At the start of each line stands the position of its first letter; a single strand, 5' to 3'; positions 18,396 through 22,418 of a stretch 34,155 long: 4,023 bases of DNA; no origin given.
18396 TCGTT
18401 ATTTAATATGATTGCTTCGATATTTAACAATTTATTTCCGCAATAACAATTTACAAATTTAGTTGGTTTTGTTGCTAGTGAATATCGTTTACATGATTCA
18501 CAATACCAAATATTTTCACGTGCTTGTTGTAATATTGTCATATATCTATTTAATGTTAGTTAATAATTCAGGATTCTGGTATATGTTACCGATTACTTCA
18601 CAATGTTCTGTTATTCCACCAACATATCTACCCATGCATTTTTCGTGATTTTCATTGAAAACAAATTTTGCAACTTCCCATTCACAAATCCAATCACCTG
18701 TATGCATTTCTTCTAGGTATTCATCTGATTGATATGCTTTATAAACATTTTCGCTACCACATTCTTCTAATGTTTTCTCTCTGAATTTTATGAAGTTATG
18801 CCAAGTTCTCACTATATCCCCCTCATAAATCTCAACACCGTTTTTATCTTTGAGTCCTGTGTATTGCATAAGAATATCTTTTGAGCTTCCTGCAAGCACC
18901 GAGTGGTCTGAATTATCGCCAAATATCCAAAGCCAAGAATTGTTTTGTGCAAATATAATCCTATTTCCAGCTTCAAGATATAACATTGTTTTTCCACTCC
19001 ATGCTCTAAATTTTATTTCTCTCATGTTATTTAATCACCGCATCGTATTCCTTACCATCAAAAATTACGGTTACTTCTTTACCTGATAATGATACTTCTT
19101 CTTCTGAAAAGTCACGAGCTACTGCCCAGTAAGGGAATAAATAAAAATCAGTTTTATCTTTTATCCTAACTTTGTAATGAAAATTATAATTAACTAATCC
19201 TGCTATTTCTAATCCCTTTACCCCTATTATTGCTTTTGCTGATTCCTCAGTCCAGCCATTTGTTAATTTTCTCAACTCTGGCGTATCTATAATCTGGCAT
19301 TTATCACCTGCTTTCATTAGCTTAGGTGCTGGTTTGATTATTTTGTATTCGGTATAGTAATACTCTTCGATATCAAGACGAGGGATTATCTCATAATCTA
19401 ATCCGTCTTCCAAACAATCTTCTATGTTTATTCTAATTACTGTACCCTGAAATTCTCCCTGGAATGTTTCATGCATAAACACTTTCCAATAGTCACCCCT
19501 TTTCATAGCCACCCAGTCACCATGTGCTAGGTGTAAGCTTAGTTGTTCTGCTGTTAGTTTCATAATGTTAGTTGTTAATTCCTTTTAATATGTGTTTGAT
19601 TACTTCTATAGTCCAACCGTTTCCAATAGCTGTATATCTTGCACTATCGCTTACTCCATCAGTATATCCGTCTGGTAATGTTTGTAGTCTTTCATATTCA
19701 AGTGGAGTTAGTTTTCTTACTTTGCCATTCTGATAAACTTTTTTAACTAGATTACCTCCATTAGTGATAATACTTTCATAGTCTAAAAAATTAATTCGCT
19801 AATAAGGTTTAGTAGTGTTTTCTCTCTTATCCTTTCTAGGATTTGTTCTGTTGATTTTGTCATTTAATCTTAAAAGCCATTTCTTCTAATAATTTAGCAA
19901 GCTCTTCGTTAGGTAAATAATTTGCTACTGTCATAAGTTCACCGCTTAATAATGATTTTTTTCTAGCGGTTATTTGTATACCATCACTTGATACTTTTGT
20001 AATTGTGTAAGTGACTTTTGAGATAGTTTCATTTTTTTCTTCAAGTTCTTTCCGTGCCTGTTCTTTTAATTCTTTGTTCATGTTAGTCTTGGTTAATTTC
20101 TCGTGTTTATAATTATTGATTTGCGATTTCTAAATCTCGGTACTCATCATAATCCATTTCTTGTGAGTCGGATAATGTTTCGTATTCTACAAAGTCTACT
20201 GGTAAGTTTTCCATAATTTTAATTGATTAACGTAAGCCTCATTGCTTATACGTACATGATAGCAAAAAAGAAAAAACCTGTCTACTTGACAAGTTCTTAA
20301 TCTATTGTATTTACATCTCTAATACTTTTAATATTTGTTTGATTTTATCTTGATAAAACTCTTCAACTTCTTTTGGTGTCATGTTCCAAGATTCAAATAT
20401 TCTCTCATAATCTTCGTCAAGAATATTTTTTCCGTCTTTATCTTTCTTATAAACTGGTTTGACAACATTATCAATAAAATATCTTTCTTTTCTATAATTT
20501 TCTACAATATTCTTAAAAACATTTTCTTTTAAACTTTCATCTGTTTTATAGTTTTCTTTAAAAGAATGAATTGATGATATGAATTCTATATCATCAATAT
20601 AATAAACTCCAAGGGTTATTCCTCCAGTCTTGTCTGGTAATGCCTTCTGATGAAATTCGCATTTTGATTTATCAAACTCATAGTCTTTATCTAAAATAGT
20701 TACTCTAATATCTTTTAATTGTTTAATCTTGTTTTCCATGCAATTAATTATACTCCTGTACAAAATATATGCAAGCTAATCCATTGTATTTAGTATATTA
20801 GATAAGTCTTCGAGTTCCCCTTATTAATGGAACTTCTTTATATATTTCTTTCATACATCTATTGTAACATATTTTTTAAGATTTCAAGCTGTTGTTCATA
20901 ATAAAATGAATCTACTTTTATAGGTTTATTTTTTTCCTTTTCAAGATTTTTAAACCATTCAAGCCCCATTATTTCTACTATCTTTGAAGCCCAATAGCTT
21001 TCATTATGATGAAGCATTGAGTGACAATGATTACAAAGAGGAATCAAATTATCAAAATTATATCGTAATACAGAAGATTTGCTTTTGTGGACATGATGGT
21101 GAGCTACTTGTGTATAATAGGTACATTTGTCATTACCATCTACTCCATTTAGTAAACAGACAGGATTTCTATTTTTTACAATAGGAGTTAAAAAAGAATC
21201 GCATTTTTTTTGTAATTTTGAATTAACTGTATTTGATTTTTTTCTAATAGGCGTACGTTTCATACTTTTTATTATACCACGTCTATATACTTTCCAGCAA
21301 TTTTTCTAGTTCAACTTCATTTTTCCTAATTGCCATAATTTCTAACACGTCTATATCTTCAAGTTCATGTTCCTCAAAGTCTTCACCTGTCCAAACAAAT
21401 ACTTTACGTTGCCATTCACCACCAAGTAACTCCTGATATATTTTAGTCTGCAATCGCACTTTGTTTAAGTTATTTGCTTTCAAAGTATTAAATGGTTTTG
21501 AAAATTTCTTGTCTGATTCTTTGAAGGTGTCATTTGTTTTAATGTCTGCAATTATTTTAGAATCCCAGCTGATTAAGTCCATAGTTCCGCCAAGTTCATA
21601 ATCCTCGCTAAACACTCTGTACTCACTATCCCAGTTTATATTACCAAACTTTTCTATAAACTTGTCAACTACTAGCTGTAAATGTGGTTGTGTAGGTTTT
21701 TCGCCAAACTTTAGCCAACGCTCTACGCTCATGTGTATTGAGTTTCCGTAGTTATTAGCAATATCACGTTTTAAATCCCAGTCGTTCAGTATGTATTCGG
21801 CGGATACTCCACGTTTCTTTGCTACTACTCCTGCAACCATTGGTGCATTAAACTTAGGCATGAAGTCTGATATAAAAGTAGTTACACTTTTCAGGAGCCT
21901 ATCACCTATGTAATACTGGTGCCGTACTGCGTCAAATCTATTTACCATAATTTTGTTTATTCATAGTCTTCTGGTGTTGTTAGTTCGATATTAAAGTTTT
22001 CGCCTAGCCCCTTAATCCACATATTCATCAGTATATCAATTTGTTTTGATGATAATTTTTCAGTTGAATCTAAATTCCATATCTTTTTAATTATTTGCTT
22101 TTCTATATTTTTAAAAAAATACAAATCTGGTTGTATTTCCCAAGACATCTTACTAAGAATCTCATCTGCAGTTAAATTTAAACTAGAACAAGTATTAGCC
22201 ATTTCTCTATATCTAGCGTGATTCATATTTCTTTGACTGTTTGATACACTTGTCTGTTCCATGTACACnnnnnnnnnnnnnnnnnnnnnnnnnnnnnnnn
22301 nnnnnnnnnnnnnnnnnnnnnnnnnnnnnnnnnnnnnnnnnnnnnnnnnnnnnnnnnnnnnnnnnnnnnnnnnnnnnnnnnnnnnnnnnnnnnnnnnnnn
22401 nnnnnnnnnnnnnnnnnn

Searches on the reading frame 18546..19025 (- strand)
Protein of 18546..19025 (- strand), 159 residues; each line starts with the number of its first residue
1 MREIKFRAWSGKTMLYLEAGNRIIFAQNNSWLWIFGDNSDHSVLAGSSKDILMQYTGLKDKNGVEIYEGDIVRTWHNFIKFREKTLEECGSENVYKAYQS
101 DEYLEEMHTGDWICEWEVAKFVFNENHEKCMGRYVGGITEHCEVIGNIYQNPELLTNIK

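Call 76: search_protein_families(library=pfam, proteins=[window:18546-19025:-], max_evalue=0.01)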
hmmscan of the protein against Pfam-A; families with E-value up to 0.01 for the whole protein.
window:18546-19025:- (159 aa): 1 family
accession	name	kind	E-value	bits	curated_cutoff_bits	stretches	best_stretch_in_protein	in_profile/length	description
PF09643.15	YopX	-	9e-26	90.8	22.4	1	5-155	1-127/128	YopX protein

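Call 77: search_protein_families(library=phrogs, proteins=[window:18546-19025:-], max_evalue=0.01)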
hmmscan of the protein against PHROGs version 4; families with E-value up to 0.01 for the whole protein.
window:18546-19025:- (159 aa): 6 families
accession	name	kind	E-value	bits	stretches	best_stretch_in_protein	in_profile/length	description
phrog_98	-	unknown function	3.7e-30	106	1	1-156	25-151/208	-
phrog_8684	-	unknown function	1.1e-13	52.5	1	50-156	59-161/164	-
phrog_9246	-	unknown function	1.3e-06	29.5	1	4-76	3-77/82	-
phrog_24347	-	unknown function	1.8e-06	28.4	1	51-85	171-209/245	-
phrog_9107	-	unknown function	6.8e-06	26.8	1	44-73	51-80/209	-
phrog_17106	-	unknown function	0.0071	17.1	1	48-83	132-167/229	-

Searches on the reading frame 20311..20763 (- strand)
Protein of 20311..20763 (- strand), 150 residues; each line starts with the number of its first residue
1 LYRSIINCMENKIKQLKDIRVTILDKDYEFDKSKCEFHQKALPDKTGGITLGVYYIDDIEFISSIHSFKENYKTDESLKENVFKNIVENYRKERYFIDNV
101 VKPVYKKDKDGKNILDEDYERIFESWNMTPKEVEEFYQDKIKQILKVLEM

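Call 76: search_protein_families(library=pfam, proteins=[window:20311-20763:-], max_evalue=0.01)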
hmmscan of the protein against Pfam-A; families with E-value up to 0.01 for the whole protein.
window:20311-20763:- (150 aa): 0 families

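Call 77: search_protein_families(library=phrogs, proteins=[window:20311-20763:-], max_evalue=0.01)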
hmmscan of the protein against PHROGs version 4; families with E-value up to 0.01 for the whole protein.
window:20311-20763:- (150 aa): 1 family
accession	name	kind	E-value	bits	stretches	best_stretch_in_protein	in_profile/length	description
phrog_28726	-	unknown function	0.00014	22.6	1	10-125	51-157/177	-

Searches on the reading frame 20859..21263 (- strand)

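Call 11: search_protein_families(library=phrogs, proteins=[window:20859-21263:-], max_evalue=0.001)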
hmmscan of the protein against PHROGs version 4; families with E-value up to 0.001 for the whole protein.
window:20859-21263:- (134 aa): 9 families
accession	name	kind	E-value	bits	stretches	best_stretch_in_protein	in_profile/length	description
phrog_144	-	DNA, RNA and nucleotide metabolism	2.1e-08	35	1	28-94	79-142/175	HNH endonuclease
phrog_5034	-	DNA, RNA and nucleotide metabolism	4.2e-07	31.2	1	11-124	8-118/138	NinG/ Rap DNA junction specific endonuclease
phrog_119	-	DNA, RNA and nucleotide metabolism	1.6e-05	24.9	1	36-99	206-273/443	HNH endonuclease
phrog_8048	-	DNA, RNA and nucleotide metabolism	2.7e-05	24.5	1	54-105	193-246/273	HNH endonuclease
phrog_1271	-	DNA, RNA and nucleotide metabolism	8.1e-05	23.2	1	30-98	263-326/361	HNH endonuclease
phrog_589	-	DNA, RNA and nucleotide metabolism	0.00012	22.9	1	28-88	86-142/179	HNH endonuclease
phrog_5956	-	DNA, RNA and nucleotide metabolism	0.00012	22.8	1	4-89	30-112/138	HNH endonuclease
phrog_2323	-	DNA, RNA and nucleotide metabolism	0.00013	22.9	1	7-88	14-87/113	HNH endonuclease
phrog_4581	-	head and packaging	0.00028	21.4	1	46-89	70-113/395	terminase small subunit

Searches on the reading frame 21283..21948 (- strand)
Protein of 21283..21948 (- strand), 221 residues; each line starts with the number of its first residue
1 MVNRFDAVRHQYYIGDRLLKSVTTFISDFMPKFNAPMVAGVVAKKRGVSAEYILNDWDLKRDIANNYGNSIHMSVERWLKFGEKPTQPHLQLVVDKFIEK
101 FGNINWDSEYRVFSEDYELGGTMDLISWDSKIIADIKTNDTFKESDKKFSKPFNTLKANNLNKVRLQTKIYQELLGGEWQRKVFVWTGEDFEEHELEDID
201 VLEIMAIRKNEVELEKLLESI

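Call 11: search_protein_families(library=phrogs, proteins=[window:21283-21948:-], max_evalue=0.001)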
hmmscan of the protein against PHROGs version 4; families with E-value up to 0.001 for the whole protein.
window:21283-21948:- (221 aa): 3 families
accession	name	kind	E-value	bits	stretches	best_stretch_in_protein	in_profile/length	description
phrog_298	-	DNA, RNA and nucleotide metabolism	2.2e-17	64.3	1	5-175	51-211/293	exonuclease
phrog_2139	-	DNA, RNA and nucleotide metabolism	0.00036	20.7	0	56-174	57-176/330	exonuclease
phrog_1227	-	DNA, RNA and nucleotide metabolism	0.00073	19.9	1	107-181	118-191/268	exonuclease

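Call 14: find_related_loci(query=window:21283-21948:-, collection=viral_contigs, flank=8000)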
Query window:21283-21948:- (221 aa) in viral_contigs; peptide patterns used: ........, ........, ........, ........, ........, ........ (x = any residue, [..] = any of these).
15 stretches matched a pattern, but none encodes a relative of the query by tblastn (E <= 1e-3).

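Call 79: find_homologous_proteins(query=window:21283-21948:-)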
Query window:21283-21948:- (221 aa): 25 proteins with E <= 0.001 among 165 candidates.
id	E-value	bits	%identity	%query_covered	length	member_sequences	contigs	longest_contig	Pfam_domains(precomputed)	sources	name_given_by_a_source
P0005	5.5e-139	479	97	100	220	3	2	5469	-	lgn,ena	-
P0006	4.1e-123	427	85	100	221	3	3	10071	-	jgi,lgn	-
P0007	1.6e-89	317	65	98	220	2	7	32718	-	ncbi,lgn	-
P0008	4.8e-81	290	61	96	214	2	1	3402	-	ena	-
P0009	6.9e-78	279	60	100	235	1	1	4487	-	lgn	-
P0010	1.0e-76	275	60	98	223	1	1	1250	-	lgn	-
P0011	3.2e-73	264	57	95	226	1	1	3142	-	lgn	-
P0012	1.3e-72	262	58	96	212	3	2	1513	-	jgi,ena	-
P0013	9.6e-69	249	57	97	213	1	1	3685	-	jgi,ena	-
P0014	2.8e-68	248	58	99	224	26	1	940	-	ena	-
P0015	2.6e-67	245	56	100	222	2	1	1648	-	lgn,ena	-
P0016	3.6e-67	244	56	95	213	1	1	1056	-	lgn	-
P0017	1.1e-66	243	56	95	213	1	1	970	-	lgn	-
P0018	4.7e-66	241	56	95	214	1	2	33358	-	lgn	-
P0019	9.2e-66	240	55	100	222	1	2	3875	-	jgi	jgi:hypothetical protein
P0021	2.9e-65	238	56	95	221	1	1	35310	-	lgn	-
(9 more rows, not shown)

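Call 80: find_encoding_contigs(protein=P0007, flank=5000, max_places=4)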
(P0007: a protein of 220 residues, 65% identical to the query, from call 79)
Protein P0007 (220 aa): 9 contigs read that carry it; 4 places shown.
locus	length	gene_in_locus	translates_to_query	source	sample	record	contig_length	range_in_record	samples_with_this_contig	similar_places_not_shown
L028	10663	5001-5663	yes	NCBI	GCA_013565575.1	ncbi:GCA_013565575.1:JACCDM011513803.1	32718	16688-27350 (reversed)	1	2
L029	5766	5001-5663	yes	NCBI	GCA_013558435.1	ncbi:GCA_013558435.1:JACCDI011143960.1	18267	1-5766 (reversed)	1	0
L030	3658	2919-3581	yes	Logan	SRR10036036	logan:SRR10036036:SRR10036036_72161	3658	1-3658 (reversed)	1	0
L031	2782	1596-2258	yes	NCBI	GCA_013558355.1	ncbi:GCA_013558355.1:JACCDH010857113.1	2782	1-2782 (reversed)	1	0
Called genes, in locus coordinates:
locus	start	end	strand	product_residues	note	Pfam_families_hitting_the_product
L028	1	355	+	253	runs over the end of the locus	PF04492:Phage_rep_O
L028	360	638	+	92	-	-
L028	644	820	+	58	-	-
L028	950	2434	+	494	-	PF00249:Myb_DNA-binding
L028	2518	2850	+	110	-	-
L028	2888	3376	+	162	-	PF04404:ERF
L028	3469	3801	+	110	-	-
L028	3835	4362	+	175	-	-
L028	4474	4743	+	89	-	-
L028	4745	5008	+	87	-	-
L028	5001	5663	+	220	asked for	-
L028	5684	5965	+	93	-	-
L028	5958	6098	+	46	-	-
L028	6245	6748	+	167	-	-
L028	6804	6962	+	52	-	-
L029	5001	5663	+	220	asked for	-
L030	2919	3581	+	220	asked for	-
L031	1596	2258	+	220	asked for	-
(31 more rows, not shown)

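Call 81: find_encoding_contigs(protein=P0018, flank=5000, max_places=2)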
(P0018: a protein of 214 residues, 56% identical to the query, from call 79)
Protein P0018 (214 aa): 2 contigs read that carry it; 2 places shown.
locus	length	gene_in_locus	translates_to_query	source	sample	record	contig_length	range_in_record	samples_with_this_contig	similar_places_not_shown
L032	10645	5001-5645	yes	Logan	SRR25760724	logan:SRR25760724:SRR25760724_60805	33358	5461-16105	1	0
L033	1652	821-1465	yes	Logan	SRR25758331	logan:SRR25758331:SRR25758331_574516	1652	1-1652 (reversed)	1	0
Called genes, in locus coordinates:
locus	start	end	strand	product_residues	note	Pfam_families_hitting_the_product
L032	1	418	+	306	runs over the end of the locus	PF13481:AAA_25 (weak), PF03796:DnaB_C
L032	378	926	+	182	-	-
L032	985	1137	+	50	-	-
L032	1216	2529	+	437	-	-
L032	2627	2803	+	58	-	-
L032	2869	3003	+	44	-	-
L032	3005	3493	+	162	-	PF04404:ERF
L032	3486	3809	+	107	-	-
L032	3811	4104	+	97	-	-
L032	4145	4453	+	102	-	-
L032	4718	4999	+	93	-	-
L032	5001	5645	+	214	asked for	-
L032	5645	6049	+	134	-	PF05766:NinG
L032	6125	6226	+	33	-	-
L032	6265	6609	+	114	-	-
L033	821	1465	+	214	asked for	-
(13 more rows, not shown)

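Call 82: find_encoding_contigs(protein=P0021, flank=5000, max_places=2)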
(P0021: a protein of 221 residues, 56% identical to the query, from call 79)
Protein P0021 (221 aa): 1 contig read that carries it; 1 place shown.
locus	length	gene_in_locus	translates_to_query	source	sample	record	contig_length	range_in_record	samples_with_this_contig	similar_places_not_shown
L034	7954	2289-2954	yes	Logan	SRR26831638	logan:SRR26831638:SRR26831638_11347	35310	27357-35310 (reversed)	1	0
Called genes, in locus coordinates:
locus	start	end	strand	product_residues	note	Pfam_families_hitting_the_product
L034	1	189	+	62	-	?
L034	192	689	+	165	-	PF04404:ERF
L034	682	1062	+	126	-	PF18909:dGTP_diPhyd_N (weak)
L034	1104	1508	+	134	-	PF00436:SSB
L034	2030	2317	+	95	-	-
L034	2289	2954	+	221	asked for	-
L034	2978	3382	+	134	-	PF05766:NinG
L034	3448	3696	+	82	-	-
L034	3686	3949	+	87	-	-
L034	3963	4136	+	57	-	-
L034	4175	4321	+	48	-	-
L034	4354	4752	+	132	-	-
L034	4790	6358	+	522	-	-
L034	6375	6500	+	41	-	-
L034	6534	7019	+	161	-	-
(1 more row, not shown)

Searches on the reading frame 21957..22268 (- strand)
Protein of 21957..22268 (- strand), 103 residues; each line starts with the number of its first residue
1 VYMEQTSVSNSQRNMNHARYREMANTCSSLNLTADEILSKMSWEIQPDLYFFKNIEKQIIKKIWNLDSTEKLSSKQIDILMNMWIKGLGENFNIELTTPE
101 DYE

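Call 11: search_protein_families(library=phrogs, proteins=[window:21957-22268:-], max_evalue=0.001)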
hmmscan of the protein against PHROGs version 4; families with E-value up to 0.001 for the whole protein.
window:21957-22268:- (103 aa): 0 families

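Call 20: find_encoding_contigs(protein=window:21957-22268:-, flank=10000, max_places=10)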
Protein window:21957-22268:- (103 aa): no gene with exactly this product is on record in the collection.

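Call 48: find_homologous_proteins(query=window:21957-22268:-)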
Query window:21957-22268:- (103 aa): 2 proteins with E <= 0.001 among 2 candidates.
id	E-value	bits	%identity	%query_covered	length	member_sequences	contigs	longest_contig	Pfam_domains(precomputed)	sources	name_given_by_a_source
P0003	2.6e-61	222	99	100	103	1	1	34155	-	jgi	-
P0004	5.7e-23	99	55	100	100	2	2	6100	-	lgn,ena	-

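Call 49: find_encoding_contigs(protein=P0004, flank=10000, max_places=10)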
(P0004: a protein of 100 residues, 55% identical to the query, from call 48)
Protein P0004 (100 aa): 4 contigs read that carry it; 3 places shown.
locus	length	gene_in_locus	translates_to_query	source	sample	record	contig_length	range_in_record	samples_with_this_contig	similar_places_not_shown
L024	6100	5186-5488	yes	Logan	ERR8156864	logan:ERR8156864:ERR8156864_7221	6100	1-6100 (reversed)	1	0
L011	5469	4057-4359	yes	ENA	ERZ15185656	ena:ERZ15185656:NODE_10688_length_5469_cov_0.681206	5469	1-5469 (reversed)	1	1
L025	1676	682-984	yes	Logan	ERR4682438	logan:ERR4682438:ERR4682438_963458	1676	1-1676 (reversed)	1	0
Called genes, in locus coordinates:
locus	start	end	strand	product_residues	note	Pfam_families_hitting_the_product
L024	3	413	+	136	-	?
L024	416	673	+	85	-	-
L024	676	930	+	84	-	-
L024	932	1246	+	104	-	-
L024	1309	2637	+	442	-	-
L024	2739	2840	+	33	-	-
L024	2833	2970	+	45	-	-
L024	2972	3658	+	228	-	-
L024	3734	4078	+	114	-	PF11325:DUF3127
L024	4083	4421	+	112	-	-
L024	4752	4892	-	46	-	-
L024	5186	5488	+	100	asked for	-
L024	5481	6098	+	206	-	?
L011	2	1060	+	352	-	?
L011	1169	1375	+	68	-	-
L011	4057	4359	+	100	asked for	-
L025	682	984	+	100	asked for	-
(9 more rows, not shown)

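Call 50: find_encoding_contigs(protein=P0003, flank=3000, max_places=5)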
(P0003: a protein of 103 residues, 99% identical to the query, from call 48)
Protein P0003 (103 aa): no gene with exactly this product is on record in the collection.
